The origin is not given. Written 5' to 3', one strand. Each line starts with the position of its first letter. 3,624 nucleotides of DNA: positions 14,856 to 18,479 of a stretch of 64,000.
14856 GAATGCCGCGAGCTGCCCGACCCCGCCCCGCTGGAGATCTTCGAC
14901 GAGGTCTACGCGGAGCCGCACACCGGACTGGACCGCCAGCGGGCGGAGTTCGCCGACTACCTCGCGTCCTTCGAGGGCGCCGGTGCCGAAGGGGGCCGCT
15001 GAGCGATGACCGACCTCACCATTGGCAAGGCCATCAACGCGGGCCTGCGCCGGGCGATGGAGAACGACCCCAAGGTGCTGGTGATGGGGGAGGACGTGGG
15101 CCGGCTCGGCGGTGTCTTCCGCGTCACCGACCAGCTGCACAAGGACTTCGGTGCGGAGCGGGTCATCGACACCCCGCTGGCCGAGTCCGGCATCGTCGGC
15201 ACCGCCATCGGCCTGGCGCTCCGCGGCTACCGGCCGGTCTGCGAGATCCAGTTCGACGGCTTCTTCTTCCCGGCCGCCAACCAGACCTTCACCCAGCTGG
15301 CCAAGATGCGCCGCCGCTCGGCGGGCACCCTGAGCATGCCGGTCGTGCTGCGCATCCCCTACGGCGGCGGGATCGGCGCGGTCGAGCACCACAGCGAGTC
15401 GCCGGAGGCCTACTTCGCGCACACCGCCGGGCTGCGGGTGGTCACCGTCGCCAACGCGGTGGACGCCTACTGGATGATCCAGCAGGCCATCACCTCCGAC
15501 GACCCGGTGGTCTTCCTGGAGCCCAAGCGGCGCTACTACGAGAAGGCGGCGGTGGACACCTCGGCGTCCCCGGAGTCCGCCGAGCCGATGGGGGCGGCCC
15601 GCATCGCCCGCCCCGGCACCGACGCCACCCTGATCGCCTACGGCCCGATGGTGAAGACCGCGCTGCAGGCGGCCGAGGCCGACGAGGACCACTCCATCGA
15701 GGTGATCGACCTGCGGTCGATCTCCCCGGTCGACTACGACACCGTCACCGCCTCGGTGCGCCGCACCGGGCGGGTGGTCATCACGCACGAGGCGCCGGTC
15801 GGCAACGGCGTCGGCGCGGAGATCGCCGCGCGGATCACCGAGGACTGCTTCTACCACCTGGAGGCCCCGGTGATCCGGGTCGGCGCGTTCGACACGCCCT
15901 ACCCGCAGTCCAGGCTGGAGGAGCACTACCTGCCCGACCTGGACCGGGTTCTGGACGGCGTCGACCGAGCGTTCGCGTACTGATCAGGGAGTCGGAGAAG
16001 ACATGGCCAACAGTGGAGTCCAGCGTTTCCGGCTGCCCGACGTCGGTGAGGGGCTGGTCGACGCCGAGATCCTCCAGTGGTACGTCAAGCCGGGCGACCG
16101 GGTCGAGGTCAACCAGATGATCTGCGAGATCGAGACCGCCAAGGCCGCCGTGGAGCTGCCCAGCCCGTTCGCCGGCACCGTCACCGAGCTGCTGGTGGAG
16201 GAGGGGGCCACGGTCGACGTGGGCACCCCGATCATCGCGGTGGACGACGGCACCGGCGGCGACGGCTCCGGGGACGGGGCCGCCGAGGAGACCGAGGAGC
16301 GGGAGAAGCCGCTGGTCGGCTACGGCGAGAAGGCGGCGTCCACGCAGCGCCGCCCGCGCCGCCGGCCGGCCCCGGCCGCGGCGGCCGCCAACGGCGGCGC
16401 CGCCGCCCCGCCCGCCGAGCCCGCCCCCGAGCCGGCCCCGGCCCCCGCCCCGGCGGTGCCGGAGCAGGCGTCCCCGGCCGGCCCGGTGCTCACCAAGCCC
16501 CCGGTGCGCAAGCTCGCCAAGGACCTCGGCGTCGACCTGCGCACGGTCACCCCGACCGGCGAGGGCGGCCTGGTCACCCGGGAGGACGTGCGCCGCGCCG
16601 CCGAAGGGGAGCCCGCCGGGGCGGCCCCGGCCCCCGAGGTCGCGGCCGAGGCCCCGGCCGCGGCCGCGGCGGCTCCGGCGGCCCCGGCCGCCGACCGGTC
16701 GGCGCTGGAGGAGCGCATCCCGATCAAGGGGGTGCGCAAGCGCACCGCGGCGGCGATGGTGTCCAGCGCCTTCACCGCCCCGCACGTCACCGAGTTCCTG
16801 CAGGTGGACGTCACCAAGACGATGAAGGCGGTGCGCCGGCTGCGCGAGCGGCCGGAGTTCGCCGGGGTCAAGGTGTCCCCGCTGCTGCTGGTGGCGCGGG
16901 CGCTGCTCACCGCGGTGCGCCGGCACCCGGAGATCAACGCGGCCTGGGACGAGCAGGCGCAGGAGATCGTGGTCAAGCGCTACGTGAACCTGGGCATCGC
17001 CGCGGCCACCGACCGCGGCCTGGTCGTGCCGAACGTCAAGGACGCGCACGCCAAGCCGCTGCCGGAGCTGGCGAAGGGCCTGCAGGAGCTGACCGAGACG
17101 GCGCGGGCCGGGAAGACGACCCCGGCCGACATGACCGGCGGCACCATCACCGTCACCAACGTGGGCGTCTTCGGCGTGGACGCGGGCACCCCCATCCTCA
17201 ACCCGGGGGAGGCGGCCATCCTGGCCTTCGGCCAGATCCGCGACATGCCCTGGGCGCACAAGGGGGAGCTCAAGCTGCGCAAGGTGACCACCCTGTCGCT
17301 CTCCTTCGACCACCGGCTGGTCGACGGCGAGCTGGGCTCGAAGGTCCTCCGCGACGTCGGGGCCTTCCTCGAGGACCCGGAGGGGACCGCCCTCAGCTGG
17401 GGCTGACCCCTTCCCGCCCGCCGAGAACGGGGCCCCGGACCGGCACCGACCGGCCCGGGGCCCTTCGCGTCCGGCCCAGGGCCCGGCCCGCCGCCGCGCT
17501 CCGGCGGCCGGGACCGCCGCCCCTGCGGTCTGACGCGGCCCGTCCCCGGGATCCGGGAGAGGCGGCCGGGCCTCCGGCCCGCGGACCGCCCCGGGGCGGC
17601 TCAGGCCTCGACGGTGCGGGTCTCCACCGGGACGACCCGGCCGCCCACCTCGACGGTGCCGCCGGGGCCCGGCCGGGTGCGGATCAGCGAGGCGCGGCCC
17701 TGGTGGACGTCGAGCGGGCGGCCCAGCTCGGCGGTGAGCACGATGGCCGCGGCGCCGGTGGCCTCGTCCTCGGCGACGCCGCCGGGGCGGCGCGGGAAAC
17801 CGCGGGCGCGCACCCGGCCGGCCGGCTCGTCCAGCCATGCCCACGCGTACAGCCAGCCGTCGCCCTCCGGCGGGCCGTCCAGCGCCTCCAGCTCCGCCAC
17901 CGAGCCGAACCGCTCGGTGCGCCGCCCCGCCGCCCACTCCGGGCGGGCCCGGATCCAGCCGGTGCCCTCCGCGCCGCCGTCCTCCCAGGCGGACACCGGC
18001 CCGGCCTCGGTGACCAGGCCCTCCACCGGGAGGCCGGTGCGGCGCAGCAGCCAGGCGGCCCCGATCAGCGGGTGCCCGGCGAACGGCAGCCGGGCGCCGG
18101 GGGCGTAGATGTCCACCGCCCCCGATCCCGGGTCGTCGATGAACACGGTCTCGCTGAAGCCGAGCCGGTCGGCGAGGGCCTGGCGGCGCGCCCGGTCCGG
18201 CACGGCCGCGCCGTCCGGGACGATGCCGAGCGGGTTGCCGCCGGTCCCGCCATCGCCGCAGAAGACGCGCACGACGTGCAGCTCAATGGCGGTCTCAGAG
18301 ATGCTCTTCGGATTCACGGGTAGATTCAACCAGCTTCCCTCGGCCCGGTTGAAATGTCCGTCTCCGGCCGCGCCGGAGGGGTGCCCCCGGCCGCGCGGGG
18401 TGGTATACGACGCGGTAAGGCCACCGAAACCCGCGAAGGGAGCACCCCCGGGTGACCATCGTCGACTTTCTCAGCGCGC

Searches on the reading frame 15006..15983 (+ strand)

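Call 23: search_protein_families(library=pfam, proteins=[window:15006-15983:+], max_evalue=0.001)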
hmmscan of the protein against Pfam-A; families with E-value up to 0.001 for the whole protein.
window:15006-15983:+ (325 aa): 2 families
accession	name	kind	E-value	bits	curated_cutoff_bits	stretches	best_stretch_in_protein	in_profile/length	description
PF02779.29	Transket_pyr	-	9.9e-39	133.2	27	1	4-177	3-172/174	Transketolase, pyrimidine binding domain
PF02780.25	Transketolase_C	-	5.6e-36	123.6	25.9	1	196-315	1-124/124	Transketolase, C-terminal domain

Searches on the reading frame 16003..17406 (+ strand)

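Call 23: search_protein_families(library=pfam, proteins=[window:16003-17406:+], max_evalue=0.001)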
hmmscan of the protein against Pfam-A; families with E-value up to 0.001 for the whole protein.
window:16003-17406:+ (467 aa): 4 families
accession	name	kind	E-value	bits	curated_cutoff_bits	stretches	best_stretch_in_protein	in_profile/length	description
PF00198.28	2-oxoacid_dh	-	1.6e-77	260.5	23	1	236-461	4-229/232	2-oxoacid dehydrogenases acyltransferase (catalytic domain)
PF00364.28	Biotin_lipoyl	-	2.1e-22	79.2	22.1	1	8-79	2-72/73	Biotin-requiring enzyme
PF02817.22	E3_binding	-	2.7e-12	47.1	23.7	1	162-197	1-36/36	e3 binding domain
PF13533.13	Biotin_lipoyl_2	-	8.8e-07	29.1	29.8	1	52-81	3-32/32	Biotin-lipoyl like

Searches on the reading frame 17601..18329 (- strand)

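Call 23: search_protein_families(library=pfam, proteins=[window:17601-18329:-], max_evalue=0.001)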
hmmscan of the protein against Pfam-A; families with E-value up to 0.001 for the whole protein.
window:17601-18329:- (242 aa): 1 family
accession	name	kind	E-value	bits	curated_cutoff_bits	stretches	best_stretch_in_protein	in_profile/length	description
PF02567.21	PhzC-PhzF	-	2.6e-13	50.6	27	1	29-102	9-85/281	Phenazine biosynthesis-like protein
